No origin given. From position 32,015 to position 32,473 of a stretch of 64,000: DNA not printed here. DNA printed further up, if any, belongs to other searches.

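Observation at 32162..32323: Unannotated 53-aa ORF with three YRG repeats as the riboswitch-controlled gene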

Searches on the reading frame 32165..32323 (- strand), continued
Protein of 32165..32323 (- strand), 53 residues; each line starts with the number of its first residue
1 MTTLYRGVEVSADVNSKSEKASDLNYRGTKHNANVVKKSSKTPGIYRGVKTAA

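Call 40: find_encoding_contigs(protein=P0090, flank=4000, max_places=2)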
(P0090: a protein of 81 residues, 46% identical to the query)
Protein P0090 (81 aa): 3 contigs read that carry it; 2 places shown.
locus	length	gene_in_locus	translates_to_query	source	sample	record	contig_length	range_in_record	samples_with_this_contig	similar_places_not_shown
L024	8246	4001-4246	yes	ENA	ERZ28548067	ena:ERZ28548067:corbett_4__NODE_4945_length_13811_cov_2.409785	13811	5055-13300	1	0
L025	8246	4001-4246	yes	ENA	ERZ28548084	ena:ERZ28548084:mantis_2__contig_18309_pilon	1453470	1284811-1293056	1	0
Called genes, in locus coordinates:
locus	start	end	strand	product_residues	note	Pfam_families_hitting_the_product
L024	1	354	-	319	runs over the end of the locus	PF00561:Abhydrolase_1, PF12146:Hydrolase_4, PF12697:Abhydrolase_6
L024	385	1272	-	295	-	PF05721:PhyH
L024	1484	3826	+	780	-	PF17132:Glyco_hydro_106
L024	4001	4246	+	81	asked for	PF14105:DUF4278 (faint)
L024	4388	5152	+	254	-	PF00106:adh_short, PF08659:KR (weak), PF13561:adh_short_C2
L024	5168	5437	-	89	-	PF04362:Iron_traffic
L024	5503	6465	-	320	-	PF00730:HhH-GPD, PF00633:HHH (weak)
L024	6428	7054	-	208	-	PF00300:His_Phos_1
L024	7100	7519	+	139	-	PF00581:Rhodanese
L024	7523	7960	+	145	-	PF09912:DUF2141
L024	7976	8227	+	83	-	PF00462:Glutaredoxin, PF13417:GST_N_3 (weak)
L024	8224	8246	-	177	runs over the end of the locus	?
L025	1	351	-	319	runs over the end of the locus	PF00561:Abhydrolase_1, PF12146:Hydrolase_4, PF12697:Abhydrolase_6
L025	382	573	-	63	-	-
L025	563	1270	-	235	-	PF05721:PhyH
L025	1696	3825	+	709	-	PF17132:Glyco_hydro_106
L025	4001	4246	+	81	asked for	PF14105:DUF4278 (faint)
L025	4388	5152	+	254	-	PF00106:adh_short, PF13561:adh_short_C2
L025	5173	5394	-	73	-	PF04362:Iron_traffic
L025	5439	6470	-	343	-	PF00730:HhH-GPD, PF00633:HHH (weak), PF14815:NUDIX_4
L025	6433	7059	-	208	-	PF00300:His_Phos_1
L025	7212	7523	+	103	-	PF00581:Rhodanese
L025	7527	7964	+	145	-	PF09912:DUF2141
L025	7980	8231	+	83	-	PF00462:Glutaredoxin, PF13417:GST_N_3 (weak)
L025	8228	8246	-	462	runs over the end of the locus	PF00072:Response_reg, PF00158:Sigma54_activat, PF14532:Sigma54_activ_2, PF07728:AAA_5 (weak), PF25601:AAA_lid_14, PF02954:HTH_8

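Call 44: search_dna_similar(query=P0077, collection=phages, mode=protein, max_evalue=0.001, max_rows=40)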
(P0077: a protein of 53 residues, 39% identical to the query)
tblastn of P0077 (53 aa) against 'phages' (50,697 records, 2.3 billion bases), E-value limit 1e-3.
No match.

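Call 62: search_protein_families(library=phrogs, proteins=[window:32165-32323:-, P0077, P0089, P0033, P0091], max_evalue=0.1)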
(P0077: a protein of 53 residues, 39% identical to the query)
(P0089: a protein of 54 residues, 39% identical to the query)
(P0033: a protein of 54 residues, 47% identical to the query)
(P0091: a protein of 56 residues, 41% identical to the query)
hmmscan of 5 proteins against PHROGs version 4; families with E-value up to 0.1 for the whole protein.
seq(53 aa): 2 families
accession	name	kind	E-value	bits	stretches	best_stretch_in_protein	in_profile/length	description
phrog_5049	-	unknown function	2.1e-06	28.4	1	2-36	3-44/47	-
phrog_545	-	unknown function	9.8e-05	23.2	1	3-31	25-53/55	-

P0077 (53 aa): 3 families
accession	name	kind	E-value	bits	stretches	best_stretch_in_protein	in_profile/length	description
phrog_5049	-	unknown function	2e-05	25.3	1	3-35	5-43/47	-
phrog_545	-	unknown function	0.0074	17.2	0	1-30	24-52/55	-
phrog_37950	-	unknown function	0.09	14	0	34-50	13-29/44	-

P0089 (54 aa): 2 families
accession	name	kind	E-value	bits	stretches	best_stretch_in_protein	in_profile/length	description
phrog_5049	-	unknown function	1e-09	39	1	2-38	2-46/47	-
phrog_545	-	unknown function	3.2e-05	24.8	1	3-29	25-51/55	-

P0033 (54 aa): 3 families
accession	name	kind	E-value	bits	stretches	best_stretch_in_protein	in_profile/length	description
phrog_545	-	unknown function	3.1e-06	28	1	26-50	27-51/55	-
phrog_5049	-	unknown function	1.8e-05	25.4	0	26-53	6-40/47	-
phrog_21265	-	unknown function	0.009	16.9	1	15-34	23-42/50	-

P0091 (56 aa): 2 families
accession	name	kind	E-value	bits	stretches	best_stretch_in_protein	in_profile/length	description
phrog_5049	-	unknown function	0.00019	22.1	0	19-35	25-41/47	-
phrog_545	-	unknown function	0.0019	19.1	1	4-34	26-54/55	-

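Call 63: search_solved_structures(query=A2, max_evalue=10, show_alignments=2)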
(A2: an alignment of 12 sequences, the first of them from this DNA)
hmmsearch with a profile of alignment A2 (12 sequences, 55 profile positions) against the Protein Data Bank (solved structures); distinct sequences matched with E-value up to 10: 1.
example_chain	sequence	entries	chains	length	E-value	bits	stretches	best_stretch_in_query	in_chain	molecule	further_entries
4u3q_A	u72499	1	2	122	1.3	12.2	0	36-51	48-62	17 kDa lipoprotein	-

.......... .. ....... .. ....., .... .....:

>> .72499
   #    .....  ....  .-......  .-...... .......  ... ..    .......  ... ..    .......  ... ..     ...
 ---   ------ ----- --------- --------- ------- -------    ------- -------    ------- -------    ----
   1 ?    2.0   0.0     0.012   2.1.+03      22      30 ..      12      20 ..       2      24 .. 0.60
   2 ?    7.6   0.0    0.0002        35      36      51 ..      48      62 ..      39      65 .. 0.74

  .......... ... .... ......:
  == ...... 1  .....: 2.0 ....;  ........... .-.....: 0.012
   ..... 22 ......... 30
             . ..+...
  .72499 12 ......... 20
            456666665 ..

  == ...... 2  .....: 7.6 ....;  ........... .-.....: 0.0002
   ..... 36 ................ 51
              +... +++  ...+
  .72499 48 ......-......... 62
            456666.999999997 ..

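Call 64: search_protein_families(library=ncbifam, proteins=[window:32165-32323:-, P0077, P0089, P0033, P0091], max_evalue=0.1)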
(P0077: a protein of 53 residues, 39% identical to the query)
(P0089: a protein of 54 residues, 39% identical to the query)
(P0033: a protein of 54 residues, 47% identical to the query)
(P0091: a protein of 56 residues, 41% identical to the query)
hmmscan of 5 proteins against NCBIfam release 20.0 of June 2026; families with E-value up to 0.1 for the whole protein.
seq(53 aa): 0 families

P0077 (53 aa): 0 families

P0089 (54 aa): 0 families

P0033 (54 aa): 0 families

P0091 (56 aa): 0 families

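Call 70: search_dna_similar(query=P0089, collection=phages, mode=protein, max_evalue=5, max_rows=30)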
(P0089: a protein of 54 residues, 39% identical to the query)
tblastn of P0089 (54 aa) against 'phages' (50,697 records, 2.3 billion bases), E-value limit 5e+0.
Records with a match: 3; places in all: 3; records where one place covers at least 80% of the query: 2.
Best place of each record, by identity: <60% 3.
By first word of the organism name: Loktanella 2; Microviridae 1.
By host as written in the record: Loktanella sp. CB2051 2; - 1.
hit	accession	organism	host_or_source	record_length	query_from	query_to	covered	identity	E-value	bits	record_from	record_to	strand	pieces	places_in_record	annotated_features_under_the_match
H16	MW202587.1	Microviridae sp.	Manatee Spring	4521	13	48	67%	47.5%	4e+0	30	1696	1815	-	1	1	DNA binding protein vP5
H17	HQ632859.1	Loktanella phage pCB2051-A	Loktanella sp. CB2051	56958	10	54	83%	25.9%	3e+0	30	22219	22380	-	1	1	hypothetical protein (x2)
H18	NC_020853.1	Loktanella phage pCB2051-A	Loktanella sp. CB2051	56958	10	54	83%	25.9%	3e+0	30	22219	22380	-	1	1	hypothetical protein (x2)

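Call 72: predict_structure(alignment_id=A4)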
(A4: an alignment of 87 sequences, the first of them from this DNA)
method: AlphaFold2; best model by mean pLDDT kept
length: 53 residues; sequences in the alignment: 87
mean_pLDDT: 72.4   pTM: 0.21
mean pLDDT of the five models: 72.4, 69.1, 68.2, 67.8, 65.2
residues with pLDDT >= 90: 0; 70-90: 35; 50-70: 18; < 50: 0
segments of 3 or more residues with pLDDT < 50: none
pLDDT, mean of each block of 10 residues (from residue 1): 76 62 66 73 84 75
secondary structure, 60 per line:
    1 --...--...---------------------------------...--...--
elements in order: E3-5 E8-10 E44-46 E49-51

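Call 79: search_protein_families(library=pfam, alignment_id=A4, max_evalue=0.00002)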
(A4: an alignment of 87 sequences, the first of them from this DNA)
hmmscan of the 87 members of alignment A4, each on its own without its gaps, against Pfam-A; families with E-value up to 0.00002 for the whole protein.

A. member 1, seq(53 aa): 0 families

B. families by the number of members that match (of 87 scanned): 1 family
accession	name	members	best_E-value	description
PF14105.11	DUF4278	42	3.6e-09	Domain of unknown function (DUF4278)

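Call 81: search_dna_similar(query=L014:4515-5657:+, collection=phages, mode=protein, max_evalue=0.00001, max_rows=12)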
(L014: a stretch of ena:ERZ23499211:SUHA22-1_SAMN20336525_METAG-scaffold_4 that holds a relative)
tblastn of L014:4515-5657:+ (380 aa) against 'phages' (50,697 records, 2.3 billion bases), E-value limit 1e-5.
No match.
